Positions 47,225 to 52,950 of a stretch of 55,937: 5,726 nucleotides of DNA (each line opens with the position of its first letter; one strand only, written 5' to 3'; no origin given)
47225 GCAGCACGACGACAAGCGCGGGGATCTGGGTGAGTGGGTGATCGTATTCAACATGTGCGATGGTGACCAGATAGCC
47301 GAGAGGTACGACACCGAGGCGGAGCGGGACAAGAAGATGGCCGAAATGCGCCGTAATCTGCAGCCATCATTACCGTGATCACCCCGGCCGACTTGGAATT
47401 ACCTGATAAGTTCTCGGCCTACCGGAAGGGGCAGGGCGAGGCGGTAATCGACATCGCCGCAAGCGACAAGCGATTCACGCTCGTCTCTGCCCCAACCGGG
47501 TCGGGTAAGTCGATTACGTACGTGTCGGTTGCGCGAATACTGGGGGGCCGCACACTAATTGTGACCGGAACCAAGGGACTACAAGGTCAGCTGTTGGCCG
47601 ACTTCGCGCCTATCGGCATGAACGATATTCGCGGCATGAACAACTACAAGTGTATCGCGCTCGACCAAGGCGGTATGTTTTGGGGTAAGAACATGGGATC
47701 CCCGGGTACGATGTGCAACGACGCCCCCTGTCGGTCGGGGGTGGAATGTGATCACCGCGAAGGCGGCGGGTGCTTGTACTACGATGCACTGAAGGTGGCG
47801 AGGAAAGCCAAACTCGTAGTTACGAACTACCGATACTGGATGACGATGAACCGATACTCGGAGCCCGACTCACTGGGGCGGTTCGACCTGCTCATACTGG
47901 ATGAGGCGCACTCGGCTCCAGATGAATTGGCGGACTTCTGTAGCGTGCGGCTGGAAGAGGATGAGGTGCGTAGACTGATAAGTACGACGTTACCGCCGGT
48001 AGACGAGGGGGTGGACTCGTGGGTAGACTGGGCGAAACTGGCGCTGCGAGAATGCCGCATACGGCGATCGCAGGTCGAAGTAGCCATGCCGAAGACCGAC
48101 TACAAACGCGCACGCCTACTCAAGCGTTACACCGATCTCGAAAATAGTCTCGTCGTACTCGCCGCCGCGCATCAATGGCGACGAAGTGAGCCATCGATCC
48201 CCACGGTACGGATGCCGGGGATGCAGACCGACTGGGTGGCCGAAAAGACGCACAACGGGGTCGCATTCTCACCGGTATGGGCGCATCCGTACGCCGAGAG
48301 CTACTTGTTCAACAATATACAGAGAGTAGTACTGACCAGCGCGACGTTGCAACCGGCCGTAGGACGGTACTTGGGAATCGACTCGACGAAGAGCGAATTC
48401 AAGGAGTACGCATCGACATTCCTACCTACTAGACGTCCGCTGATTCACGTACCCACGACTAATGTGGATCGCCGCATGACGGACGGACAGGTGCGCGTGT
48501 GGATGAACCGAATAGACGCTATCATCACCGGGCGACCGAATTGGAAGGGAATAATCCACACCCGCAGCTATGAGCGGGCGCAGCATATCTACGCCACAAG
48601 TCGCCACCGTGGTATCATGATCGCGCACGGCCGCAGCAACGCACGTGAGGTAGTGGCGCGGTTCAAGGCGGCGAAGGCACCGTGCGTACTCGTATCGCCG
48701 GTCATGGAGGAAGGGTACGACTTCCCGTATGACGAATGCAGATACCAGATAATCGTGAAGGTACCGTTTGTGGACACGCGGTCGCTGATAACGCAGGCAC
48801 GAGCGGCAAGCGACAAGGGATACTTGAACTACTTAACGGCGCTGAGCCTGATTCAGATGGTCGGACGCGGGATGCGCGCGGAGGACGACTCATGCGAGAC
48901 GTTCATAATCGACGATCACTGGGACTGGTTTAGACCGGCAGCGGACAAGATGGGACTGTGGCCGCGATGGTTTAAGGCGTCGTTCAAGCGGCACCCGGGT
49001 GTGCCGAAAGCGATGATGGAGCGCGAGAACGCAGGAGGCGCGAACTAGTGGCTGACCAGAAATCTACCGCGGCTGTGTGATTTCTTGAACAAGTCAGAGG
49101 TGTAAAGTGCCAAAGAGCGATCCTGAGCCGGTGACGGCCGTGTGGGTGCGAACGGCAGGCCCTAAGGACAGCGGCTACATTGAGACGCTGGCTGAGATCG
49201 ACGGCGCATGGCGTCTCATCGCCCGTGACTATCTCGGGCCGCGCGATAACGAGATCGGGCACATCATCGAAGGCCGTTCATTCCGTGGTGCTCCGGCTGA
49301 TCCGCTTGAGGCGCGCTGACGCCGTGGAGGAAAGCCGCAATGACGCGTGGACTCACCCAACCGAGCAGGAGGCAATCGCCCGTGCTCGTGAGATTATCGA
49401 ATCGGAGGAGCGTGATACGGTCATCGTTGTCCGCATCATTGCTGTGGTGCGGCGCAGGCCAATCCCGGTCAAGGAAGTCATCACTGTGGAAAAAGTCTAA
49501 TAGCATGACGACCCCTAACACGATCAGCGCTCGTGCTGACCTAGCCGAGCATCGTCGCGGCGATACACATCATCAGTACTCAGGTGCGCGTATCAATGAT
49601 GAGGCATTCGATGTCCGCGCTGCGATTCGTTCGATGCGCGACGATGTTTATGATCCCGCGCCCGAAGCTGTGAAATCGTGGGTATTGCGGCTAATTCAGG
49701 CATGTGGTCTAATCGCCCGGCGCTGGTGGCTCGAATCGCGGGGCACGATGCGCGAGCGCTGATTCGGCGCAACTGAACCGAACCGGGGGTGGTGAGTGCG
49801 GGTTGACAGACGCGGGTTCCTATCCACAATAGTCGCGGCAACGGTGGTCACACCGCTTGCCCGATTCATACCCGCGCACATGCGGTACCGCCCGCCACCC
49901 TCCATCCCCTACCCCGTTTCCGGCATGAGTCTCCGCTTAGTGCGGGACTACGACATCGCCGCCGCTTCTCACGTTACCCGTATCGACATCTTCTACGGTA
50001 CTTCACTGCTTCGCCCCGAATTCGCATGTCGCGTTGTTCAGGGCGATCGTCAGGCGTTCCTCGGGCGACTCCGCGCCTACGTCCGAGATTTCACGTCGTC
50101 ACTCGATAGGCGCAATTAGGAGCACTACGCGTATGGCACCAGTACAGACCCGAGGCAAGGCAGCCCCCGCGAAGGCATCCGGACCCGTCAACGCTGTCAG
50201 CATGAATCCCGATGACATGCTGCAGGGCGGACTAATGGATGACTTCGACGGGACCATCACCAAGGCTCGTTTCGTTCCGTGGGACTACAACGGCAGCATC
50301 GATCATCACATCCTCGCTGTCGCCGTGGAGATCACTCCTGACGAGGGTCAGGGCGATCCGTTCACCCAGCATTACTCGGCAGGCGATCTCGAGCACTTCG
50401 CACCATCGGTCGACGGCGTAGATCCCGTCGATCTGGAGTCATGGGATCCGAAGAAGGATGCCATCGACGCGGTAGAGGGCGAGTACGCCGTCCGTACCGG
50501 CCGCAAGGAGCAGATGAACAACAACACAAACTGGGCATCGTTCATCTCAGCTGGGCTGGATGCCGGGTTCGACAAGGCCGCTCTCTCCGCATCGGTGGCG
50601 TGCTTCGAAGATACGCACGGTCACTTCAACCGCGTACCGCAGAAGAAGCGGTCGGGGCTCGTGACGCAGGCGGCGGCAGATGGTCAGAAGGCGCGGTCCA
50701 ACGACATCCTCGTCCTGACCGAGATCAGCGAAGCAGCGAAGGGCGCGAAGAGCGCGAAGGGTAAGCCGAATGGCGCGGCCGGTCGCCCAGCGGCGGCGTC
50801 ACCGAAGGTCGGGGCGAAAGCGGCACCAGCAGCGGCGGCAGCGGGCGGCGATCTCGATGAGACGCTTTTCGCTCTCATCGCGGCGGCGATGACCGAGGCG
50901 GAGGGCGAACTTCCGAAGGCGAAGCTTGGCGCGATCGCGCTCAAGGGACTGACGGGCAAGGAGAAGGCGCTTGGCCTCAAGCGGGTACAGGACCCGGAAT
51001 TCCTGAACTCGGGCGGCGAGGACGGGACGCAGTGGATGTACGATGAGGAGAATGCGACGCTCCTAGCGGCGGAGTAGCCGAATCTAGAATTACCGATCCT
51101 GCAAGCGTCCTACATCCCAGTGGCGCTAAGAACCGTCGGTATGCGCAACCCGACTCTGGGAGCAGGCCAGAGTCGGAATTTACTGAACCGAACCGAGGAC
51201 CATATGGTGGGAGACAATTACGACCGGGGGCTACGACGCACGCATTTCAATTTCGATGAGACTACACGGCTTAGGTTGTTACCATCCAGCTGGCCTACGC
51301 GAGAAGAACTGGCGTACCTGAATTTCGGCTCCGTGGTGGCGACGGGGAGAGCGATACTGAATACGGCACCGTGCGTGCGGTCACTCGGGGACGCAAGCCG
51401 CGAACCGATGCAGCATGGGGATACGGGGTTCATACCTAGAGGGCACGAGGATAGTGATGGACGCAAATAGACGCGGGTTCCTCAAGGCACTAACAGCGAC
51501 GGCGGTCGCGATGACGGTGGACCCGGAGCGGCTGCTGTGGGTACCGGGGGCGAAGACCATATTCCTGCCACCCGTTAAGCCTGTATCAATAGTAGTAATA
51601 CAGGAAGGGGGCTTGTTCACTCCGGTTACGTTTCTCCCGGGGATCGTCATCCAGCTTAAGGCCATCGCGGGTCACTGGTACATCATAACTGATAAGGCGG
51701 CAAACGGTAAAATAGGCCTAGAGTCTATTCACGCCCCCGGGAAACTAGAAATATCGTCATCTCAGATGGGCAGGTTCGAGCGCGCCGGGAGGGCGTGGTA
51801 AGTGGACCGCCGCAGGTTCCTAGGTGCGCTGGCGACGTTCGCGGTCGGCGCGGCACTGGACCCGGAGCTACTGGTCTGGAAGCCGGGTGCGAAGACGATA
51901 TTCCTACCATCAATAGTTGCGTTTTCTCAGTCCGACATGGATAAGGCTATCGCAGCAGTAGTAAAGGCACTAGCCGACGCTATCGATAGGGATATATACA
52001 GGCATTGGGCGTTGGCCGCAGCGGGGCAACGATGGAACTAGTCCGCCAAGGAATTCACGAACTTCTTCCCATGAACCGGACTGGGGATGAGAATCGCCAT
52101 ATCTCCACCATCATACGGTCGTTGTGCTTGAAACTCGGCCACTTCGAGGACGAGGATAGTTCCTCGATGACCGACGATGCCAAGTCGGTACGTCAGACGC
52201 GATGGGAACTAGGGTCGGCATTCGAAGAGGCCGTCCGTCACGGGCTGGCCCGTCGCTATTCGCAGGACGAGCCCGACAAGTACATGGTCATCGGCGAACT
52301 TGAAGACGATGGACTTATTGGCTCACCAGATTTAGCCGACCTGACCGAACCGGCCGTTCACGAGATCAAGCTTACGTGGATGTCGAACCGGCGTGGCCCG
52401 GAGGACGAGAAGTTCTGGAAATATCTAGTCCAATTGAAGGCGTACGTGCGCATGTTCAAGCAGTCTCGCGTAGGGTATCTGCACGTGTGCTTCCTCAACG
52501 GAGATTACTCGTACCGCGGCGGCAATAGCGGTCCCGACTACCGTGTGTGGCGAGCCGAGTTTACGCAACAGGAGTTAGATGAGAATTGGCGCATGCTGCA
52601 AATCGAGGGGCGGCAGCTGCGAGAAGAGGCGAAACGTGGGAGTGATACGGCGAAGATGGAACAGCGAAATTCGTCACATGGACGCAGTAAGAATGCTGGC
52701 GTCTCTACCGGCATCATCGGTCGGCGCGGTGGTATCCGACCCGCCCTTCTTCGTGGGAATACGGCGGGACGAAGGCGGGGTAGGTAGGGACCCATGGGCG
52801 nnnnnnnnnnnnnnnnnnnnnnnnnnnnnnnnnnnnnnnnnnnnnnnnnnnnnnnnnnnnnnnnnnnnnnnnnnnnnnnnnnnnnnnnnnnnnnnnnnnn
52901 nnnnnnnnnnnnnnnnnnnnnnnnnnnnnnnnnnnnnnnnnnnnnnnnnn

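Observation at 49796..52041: Three early mini-proteins with twin-arginine (Tat) signals; one carries a diverged copy of the coat C-terminus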

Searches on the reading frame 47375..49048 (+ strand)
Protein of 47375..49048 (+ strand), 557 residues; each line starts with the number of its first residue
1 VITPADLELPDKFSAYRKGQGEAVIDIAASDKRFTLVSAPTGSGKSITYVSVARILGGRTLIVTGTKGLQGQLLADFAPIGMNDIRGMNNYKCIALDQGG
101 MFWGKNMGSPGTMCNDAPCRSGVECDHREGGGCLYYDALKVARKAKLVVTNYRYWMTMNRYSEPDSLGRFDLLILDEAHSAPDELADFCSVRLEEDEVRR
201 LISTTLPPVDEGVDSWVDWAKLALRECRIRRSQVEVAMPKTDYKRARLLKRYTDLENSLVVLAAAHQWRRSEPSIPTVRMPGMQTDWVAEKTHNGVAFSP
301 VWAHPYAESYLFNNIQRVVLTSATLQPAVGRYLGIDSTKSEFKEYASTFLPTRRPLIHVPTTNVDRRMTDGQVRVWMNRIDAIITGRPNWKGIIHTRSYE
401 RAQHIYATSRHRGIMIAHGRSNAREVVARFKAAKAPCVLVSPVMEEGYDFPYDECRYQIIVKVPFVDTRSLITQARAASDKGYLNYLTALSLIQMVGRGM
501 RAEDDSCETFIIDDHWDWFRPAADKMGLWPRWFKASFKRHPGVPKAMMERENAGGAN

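Call 26: search_protein_families(library=phrogs, proteins=[window:47375-49048:+], max_evalue=0.001)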
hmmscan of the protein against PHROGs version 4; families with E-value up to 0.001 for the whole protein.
window:47375-49048:+ (557 aa): 2 families
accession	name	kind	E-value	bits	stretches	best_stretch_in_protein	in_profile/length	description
phrog_2488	-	DNA, RNA and nucleotide metabolism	7.2e-75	253.8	1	13-537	16-576/579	DNA helicase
phrog_16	-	DNA, RNA and nucleotide metabolism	6.8e-14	52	1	20-182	277-389/986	DNA helicase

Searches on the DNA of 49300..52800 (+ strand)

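Call 8: search_dna_similar(query=window:49300-52800:+, collection=phages, mode=distant, max_rows=20)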
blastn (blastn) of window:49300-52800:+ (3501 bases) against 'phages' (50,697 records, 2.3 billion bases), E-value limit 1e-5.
No match.

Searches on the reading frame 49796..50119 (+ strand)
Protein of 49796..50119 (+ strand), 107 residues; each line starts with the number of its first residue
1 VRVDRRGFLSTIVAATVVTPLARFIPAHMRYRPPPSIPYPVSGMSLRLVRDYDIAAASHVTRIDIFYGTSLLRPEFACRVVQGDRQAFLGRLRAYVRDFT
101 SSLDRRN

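Call 6: search_protein_families(library=pfam, proteins=[window:49796-50119:+], max_evalue=0.1)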
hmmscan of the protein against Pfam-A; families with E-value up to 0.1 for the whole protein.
window:49796-50119:+ (107 aa): 1 family
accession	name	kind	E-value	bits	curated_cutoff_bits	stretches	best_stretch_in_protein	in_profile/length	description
PF11651.14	P22_CoatProtein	-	9.9e-06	25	24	1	42-80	382-421/423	P22 coat protein - gene protein 5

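Call 7: search_protein_families(library=phrogs, proteins=[window:49796-50119:+], max_evalue=0.1)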
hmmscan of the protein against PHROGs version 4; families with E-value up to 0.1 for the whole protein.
window:49796-50119:+ (107 aa): 1 family
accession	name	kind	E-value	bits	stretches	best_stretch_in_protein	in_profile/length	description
phrog_283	-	head and packaging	2.3e-08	34.8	1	40-83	341-384/385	major head protein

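Call 10: find_homologous_proteins(query=window:49796-50119:+, max_evalue=0.01)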
Query window:49796-50119:+ (107 aa): 1 proteins with E <= 0.01 among 8 candidates.
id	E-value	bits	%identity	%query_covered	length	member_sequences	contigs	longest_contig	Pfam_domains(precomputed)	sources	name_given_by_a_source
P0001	5.2e-63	227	99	100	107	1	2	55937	-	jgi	jgi:hypothetical protein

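Call 41: find_encoding_contigs(protein=P0001, flank=10000, max_places=4)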
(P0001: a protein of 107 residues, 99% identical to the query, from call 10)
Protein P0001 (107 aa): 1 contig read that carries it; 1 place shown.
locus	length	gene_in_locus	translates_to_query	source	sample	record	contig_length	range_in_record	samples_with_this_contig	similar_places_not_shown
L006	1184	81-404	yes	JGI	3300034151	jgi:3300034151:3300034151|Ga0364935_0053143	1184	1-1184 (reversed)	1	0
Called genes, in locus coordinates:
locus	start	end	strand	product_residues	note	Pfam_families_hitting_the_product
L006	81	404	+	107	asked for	-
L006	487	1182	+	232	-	?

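Call 76: search_protein_families(library=ncbifam, proteins=[window:49796-50119:+], max_evalue=0.1)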
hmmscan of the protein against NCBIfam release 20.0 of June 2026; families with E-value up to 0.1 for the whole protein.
window:49796-50119:+ (107 aa): 0 families

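Call 81: search_protein_families(library=padloc, proteins=[window:49796-50119:+], max_evalue=0.01)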
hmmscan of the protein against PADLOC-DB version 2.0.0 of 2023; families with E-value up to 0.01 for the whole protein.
window:49796-50119:+ (107 aa): 0 families
